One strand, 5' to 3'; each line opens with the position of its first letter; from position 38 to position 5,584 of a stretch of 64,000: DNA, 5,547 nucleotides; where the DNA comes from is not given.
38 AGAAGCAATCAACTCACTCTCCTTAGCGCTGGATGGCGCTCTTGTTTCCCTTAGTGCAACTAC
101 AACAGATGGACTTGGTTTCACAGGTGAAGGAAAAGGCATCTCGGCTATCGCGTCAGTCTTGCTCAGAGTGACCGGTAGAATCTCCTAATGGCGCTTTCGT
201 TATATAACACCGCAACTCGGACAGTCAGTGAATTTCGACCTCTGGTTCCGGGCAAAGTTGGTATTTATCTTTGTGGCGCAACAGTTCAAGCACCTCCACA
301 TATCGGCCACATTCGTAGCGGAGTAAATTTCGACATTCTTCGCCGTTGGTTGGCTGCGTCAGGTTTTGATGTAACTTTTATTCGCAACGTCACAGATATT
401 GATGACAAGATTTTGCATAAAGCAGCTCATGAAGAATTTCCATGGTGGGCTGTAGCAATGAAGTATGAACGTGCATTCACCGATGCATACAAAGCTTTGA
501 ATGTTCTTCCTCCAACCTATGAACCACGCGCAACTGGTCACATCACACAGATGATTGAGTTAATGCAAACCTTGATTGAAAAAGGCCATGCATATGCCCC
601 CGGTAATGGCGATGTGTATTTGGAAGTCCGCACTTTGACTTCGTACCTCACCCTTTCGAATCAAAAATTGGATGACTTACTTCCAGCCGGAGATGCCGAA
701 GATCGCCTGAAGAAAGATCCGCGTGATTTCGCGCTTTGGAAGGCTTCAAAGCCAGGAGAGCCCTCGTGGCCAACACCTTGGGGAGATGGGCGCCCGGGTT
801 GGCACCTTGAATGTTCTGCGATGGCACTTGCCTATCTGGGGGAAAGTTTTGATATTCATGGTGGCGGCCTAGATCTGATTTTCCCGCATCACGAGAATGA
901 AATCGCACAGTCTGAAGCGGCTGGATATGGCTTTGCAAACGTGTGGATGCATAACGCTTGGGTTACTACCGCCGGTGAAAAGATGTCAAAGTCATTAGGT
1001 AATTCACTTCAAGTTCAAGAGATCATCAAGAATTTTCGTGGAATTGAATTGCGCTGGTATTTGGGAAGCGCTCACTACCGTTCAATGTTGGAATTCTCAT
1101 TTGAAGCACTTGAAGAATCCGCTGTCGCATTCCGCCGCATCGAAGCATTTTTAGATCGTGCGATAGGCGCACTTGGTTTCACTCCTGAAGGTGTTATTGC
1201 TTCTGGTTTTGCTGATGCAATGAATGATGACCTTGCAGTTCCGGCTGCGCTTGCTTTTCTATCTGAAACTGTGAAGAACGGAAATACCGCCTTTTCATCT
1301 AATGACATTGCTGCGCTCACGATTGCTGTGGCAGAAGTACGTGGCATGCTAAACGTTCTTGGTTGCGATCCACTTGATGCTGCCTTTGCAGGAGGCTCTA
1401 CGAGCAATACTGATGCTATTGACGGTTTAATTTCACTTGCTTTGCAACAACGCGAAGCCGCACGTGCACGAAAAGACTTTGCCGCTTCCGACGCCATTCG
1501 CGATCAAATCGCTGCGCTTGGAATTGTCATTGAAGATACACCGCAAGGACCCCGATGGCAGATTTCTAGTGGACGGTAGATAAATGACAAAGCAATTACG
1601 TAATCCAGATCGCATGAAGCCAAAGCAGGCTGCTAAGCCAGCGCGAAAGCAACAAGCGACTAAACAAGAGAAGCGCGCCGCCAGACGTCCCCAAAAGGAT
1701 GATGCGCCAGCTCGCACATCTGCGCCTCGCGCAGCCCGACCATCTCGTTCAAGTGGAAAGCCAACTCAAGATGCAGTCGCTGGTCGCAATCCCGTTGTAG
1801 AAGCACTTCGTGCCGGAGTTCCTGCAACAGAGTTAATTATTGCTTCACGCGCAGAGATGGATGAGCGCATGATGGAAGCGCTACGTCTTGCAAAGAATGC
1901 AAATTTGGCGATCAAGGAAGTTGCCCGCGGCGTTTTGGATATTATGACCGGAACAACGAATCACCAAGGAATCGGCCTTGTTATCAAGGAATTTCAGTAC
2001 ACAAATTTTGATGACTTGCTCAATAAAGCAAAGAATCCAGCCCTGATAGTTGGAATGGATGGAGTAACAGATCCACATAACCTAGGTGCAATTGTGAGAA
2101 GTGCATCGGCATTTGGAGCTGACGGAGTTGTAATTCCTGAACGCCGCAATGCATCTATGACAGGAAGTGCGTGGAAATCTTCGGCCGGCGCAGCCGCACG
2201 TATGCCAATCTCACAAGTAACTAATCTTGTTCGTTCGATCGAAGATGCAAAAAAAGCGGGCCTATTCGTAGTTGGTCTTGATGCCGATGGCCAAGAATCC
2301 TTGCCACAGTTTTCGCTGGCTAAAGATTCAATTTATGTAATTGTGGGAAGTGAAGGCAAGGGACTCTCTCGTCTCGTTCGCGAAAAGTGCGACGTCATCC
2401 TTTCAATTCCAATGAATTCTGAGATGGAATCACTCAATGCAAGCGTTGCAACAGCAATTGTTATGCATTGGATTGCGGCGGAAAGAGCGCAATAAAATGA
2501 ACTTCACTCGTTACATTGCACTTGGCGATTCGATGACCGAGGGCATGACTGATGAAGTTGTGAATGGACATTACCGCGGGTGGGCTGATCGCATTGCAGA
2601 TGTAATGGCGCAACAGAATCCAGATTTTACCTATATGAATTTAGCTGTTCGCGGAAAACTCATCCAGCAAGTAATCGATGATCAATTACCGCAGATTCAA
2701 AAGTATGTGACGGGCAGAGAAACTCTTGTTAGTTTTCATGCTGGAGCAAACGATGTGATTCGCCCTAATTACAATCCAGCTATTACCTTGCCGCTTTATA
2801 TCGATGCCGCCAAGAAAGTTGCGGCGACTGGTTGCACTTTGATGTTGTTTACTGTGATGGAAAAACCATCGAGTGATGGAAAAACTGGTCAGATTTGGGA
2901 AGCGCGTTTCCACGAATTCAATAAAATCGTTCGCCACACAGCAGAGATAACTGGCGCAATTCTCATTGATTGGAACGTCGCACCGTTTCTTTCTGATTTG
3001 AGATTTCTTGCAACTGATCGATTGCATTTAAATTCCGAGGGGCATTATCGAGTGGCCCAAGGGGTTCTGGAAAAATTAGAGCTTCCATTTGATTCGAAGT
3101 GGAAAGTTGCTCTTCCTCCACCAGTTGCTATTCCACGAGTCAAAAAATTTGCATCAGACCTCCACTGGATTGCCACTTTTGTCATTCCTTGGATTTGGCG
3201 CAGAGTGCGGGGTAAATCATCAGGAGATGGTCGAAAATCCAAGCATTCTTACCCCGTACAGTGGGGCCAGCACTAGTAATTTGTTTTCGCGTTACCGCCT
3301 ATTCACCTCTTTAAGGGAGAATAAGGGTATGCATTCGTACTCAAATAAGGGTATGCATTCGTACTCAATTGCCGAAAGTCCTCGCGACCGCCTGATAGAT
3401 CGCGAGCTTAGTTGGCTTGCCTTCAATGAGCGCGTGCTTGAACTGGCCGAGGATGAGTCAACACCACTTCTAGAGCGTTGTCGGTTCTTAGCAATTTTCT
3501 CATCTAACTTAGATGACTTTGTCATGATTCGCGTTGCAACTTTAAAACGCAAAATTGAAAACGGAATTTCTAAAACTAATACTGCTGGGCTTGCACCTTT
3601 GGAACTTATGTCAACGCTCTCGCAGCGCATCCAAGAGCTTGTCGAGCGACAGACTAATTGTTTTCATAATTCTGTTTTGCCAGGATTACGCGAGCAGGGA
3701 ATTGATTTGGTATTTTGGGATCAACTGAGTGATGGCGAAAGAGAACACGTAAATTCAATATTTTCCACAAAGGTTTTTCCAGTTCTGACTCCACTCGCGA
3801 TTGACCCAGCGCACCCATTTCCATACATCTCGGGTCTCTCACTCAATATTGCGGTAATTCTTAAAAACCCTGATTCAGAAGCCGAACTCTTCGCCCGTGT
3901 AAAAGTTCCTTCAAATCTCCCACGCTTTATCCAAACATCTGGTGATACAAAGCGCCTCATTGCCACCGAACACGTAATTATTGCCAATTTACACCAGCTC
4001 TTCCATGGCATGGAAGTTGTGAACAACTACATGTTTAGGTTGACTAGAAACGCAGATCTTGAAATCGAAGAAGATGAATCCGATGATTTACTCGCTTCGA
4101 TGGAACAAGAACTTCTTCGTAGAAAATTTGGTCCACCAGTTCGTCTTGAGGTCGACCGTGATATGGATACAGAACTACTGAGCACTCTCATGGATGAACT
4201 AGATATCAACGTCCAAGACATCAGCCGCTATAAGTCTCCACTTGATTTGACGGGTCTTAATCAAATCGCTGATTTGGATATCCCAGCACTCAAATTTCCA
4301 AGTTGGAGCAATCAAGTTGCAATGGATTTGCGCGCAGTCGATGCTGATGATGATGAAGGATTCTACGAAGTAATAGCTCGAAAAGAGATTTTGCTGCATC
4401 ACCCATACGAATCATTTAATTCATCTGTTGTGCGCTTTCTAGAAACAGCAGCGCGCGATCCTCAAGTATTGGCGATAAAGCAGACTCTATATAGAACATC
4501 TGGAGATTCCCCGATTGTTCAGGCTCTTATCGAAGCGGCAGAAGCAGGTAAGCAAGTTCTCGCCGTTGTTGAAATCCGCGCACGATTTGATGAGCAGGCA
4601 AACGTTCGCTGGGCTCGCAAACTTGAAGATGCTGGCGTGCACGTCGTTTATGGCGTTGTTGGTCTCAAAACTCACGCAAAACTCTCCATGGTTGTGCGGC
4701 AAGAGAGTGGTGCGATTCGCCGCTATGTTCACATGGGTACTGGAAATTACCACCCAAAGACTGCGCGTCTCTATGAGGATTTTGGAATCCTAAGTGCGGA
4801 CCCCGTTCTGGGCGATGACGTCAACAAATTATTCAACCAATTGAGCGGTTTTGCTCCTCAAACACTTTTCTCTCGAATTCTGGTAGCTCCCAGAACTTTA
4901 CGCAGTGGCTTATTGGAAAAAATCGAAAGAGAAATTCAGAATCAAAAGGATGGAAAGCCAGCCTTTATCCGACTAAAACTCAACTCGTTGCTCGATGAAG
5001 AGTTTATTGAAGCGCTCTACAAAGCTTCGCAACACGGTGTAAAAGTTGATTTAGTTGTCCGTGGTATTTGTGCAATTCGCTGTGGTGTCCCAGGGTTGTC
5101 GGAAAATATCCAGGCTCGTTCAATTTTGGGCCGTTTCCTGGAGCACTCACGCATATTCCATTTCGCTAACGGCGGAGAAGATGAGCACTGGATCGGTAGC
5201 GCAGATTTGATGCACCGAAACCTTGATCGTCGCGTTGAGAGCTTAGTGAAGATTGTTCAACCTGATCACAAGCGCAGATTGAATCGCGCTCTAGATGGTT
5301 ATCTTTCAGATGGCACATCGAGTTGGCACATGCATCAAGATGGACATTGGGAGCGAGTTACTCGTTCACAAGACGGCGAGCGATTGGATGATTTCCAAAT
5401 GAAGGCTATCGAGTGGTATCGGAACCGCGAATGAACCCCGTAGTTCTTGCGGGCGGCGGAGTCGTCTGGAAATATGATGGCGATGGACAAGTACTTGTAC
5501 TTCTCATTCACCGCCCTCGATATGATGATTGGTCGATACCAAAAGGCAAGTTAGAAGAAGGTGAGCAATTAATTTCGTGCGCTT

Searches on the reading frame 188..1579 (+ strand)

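Call 6: search_protein_families(library=pfam, proteins=[window:188-1579:+])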
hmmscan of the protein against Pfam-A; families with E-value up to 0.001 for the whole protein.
window:188-1579:+ (463 aa): 6 families
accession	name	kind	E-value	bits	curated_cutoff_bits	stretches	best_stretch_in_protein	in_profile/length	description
PF01406.26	tRNA-synt_1e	-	4.1e-121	404.4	27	1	16-311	2-299/301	tRNA synthetases class I (C) catalytic domain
PF09334.17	tRNA-synt_1g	-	5.1e-14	52.3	20.1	2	33-142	10-120/391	tRNA synthetases class I (M)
PF23493.1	CysS_C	-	2.1e-07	31.4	23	1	419-457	12-50/51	Cysteinyl-tRNA ligase anticodon binding domain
PF00133.28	tRNA-synt_1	-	8.7e-06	25.2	22.7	1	248-302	358-412/414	tRNA synthetases class I (I, L, M and V)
PF09190.17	DALR_2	-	1.8e-05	25.6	22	1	341-392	2-54/57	DALR domain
PF01921.24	tRNA-synt_1f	-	0.00064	19.2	27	0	258-316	274-333/360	tRNA synthetases class I (K)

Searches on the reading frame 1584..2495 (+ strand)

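Call 6: search_protein_families(library=pfam, proteins=[window:1584-2495:+])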
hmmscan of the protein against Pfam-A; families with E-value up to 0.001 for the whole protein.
window:1584-2495:+ (303 aa): 2 families
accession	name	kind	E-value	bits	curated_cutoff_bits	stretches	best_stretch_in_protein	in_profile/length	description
PF00588.24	SpoU_methylase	-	1e-38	133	29.7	1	154-295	2-142/142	SpoU rRNA Methylase family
PF08032.17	SpoU_sub_bind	-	9.2e-15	55.2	22.8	1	65-139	2-75/76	RNA 2'-O ribose methyltransferase substrate binding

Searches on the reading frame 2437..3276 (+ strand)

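Call 6: search_protein_families(library=pfam, proteins=[window:2437-3276:+])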
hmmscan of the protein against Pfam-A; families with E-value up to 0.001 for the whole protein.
window:2437-3276:+ (279 aa): 2 families
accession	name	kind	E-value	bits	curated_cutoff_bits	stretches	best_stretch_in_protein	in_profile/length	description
PF13472.12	Lipase_GDSL_2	-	5.5e-19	69.8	32.9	1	28-203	1-176/178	GDSL-like Lipase/Acylhydrolase family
PF00657.28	Lipase_GDSL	-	8.8e-12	46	23.6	1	26-208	1-206/208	GDSL-like Lipase/Acylhydrolase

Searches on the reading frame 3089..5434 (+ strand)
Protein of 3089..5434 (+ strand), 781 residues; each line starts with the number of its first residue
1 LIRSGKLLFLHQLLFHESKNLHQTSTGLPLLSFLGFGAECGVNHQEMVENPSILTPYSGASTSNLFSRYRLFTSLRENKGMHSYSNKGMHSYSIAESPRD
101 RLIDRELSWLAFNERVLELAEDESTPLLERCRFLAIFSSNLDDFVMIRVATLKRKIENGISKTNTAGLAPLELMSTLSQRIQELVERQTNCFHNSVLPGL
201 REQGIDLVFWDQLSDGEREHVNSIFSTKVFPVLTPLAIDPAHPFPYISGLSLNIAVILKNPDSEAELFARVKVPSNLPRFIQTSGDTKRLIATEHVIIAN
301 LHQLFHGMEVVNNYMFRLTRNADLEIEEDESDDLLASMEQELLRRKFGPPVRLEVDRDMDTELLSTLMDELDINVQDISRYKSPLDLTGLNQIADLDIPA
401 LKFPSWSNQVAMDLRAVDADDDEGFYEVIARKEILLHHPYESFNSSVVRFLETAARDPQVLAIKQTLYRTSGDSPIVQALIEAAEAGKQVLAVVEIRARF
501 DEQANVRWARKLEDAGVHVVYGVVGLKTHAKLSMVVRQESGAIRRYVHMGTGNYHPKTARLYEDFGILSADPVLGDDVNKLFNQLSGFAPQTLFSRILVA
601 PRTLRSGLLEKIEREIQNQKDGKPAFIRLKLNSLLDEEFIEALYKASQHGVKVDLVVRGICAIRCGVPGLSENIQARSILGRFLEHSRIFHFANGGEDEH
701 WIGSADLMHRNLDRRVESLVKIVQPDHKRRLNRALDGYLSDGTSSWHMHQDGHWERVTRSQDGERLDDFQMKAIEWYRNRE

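Call 6: search_protein_families(library=pfam, proteins=[window:3089-5434:+])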
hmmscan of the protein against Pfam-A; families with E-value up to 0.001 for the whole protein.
window:3089-5434:+ (781 aa): 5 families
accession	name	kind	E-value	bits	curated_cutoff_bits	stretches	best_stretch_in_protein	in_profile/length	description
PF17941.7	PP_kinase_C_1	-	1e-72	243.6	25.7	1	426-588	3-164/167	Polyphosphate kinase C-terminal domain 1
PF13090.12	PP_kinase_C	-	3.5e-64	215.8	25.8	1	598-761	2-165/172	Polyphosphate kinase C-terminal domain 2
PF02503.22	PP_kinase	-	2.2e-63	213.7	31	1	217-393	2-183/183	Polyphosphate kinase middle domain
PF13089.11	PP_kinase_N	-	4.6e-37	127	23.8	1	103-207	2-106/107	Polyphosphate kinase N-terminal domain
PF13091.12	PLDc_2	-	1.3e-09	38.4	27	0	472-585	21-131/132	PLD-like domain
